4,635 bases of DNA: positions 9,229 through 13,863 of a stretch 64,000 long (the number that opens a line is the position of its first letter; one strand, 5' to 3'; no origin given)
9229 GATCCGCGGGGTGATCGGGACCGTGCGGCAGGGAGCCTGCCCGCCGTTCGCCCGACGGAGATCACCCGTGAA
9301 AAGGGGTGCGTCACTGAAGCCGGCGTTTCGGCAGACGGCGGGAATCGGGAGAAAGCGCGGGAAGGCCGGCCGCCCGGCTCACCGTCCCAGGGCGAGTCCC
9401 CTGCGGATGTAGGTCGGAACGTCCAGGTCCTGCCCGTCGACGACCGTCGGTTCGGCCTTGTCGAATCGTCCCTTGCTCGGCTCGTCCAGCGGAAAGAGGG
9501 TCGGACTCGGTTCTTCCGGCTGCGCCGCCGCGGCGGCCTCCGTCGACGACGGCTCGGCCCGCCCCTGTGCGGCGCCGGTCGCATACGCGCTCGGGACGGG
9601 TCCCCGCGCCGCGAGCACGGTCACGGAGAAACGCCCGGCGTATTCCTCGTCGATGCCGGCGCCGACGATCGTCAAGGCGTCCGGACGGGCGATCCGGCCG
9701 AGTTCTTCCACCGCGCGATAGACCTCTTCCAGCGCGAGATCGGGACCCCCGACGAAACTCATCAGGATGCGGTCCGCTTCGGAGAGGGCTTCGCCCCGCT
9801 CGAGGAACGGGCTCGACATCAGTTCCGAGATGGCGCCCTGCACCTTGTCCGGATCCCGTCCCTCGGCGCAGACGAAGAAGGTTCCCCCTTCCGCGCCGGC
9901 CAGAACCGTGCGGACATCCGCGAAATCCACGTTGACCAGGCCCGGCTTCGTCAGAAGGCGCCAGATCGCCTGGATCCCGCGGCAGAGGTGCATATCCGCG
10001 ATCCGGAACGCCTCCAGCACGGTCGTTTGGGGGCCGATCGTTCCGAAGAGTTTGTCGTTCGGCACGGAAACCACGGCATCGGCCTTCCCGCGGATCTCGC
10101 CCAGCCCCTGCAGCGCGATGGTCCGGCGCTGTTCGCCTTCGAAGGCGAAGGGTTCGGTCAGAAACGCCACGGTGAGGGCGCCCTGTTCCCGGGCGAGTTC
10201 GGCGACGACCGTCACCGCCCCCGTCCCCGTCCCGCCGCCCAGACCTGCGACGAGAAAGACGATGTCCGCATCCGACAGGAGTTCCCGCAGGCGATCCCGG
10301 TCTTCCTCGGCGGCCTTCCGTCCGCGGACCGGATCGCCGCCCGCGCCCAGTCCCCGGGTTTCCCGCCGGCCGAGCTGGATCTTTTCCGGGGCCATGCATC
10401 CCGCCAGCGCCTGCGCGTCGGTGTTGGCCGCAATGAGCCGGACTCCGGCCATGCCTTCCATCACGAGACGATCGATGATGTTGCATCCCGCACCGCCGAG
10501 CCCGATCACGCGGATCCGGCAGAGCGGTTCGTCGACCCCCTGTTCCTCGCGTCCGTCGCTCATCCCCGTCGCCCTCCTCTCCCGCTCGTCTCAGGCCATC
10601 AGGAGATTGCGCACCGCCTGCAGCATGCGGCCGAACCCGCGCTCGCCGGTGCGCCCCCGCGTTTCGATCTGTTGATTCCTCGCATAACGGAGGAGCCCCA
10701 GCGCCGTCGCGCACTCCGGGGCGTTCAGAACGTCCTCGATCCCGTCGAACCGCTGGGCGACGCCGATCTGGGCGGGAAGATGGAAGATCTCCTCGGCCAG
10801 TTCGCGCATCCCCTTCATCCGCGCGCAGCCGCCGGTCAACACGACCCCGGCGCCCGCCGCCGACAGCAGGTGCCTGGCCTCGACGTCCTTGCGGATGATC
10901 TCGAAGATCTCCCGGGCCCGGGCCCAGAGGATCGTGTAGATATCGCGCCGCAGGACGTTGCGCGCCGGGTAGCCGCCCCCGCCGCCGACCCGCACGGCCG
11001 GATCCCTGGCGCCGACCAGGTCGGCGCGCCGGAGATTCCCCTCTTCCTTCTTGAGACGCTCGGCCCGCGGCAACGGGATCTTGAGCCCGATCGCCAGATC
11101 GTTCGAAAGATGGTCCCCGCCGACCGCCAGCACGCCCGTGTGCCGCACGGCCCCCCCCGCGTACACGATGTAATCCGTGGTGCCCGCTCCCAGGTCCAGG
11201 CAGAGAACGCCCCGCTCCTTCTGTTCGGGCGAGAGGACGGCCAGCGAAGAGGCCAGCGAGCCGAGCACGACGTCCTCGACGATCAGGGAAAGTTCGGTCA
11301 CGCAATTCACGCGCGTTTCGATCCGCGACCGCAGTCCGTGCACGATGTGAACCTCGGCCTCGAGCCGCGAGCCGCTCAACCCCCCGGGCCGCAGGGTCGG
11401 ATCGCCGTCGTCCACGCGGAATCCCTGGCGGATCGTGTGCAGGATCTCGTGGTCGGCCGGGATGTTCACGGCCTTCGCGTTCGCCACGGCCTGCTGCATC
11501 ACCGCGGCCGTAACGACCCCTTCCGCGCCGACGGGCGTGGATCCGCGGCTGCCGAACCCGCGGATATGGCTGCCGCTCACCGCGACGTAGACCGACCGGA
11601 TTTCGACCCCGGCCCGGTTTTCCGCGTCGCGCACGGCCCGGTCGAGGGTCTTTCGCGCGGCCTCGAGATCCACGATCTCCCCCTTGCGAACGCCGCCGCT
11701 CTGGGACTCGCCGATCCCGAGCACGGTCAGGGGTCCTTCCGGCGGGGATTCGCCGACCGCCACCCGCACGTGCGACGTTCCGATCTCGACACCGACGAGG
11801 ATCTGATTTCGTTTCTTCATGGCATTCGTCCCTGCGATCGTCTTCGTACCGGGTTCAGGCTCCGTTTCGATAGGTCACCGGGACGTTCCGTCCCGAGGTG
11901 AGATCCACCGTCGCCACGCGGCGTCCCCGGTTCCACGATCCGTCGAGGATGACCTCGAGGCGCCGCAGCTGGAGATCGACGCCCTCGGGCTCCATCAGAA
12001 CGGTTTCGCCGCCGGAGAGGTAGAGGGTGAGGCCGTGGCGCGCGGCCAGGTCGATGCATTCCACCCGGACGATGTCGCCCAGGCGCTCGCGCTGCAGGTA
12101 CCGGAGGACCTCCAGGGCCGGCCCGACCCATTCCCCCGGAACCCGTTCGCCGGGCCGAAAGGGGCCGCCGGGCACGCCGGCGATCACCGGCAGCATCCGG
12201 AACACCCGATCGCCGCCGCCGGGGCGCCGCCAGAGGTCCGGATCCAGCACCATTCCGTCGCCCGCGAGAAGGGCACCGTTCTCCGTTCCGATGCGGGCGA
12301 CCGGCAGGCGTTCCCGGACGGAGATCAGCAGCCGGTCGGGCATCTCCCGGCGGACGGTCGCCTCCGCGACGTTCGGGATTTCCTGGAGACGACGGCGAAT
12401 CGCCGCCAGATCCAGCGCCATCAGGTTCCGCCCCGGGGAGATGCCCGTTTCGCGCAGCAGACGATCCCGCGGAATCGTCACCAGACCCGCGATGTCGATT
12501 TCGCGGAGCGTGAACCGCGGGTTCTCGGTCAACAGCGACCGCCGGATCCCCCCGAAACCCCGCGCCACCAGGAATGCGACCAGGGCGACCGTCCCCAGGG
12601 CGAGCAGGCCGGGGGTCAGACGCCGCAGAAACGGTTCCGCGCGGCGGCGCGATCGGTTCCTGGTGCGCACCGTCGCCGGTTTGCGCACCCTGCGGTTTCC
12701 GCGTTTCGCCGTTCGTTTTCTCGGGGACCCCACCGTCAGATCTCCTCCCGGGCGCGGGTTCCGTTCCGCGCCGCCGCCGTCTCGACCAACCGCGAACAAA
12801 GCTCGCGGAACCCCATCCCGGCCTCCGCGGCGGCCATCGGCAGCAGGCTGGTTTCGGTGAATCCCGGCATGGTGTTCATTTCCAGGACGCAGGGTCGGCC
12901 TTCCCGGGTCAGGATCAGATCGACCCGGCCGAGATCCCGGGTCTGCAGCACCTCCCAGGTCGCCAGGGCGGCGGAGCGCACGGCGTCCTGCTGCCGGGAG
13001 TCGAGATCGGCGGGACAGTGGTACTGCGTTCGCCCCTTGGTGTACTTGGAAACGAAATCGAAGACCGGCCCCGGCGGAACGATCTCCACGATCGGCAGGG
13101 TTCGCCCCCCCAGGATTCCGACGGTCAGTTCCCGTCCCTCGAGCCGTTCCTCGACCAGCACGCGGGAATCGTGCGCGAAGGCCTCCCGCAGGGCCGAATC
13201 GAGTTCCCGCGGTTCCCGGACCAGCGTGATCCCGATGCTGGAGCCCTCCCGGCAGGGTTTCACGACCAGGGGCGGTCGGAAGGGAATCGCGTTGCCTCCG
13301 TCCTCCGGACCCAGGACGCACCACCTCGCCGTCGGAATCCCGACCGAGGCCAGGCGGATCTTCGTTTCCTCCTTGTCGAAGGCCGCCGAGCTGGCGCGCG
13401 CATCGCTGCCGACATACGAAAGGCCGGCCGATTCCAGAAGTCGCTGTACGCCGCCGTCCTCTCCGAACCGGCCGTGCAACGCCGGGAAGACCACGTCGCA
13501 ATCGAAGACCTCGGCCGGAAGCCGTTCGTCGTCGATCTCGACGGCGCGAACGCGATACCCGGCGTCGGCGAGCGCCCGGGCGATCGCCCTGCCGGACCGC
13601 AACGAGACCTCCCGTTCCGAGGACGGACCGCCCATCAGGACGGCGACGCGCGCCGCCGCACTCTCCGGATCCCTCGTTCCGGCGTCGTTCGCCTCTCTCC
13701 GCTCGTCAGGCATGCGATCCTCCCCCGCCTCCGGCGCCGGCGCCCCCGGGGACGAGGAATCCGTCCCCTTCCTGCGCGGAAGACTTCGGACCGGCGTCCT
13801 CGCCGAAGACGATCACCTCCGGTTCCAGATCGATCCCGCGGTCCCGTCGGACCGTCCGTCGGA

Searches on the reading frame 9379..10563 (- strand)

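Call 62: search_protein_families(library=pfam, proteins=[window:9379-10563:-], max_evalue=0.00001)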
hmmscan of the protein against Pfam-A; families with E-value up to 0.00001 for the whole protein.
window:9379-10563:- (394 aa): 2 families
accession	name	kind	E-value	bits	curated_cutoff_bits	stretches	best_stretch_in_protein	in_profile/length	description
PF00091.31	Tubulin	-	3.7e-43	148.5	33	1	17-175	2-188/190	Tubulin/FtsZ family, GTPase domain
PF12327.13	FtsZ_C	-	6.4e-12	46.1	27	1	233-319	8-92/95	FtsZ family, C-terminal domain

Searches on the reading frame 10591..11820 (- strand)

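Call 62: search_protein_families(library=pfam, proteins=[window:10591-11820:-], max_evalue=0.00001)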
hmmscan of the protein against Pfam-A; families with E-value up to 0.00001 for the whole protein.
window:10591-11820:- (409 aa): 4 families
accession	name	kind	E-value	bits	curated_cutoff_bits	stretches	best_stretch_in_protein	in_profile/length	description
PF14450.12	FtsA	-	1.1e-31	110.2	31.8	1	207-375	2-127/127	Cell division protein FtsA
PF02491.25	SHS2_FTSA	-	1e-18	67.9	25.4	1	83-160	1-78/79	SHS2 domain inserted in FTSA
PF06723.19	MreB_Mbl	-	2.6e-08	33.6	27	1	179-353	125-304/327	MreB/Mbl protein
PF11104.14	PilM_2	-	3.1e-06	26.8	27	0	156-260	127-237/340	Type IV pilus assembly protein PilM;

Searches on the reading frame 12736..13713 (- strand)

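Call 62: search_protein_families(library=pfam, proteins=[window:12736-13713:-], max_evalue=0.00001)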
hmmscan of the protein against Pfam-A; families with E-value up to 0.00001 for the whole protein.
window:12736-13713:- (325 aa): 2 families
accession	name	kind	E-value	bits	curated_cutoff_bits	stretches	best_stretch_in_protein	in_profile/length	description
PF07478.18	Dala_Dala_lig_C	-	3e-52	177.5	24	1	145-311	35-204/204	D-ala D-ala ligase C-terminus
PF01820.27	Dala_Dala_lig_N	-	1.8e-22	80.6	34.6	2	68-103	86-121/121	D-ala D-ala ligase N-terminus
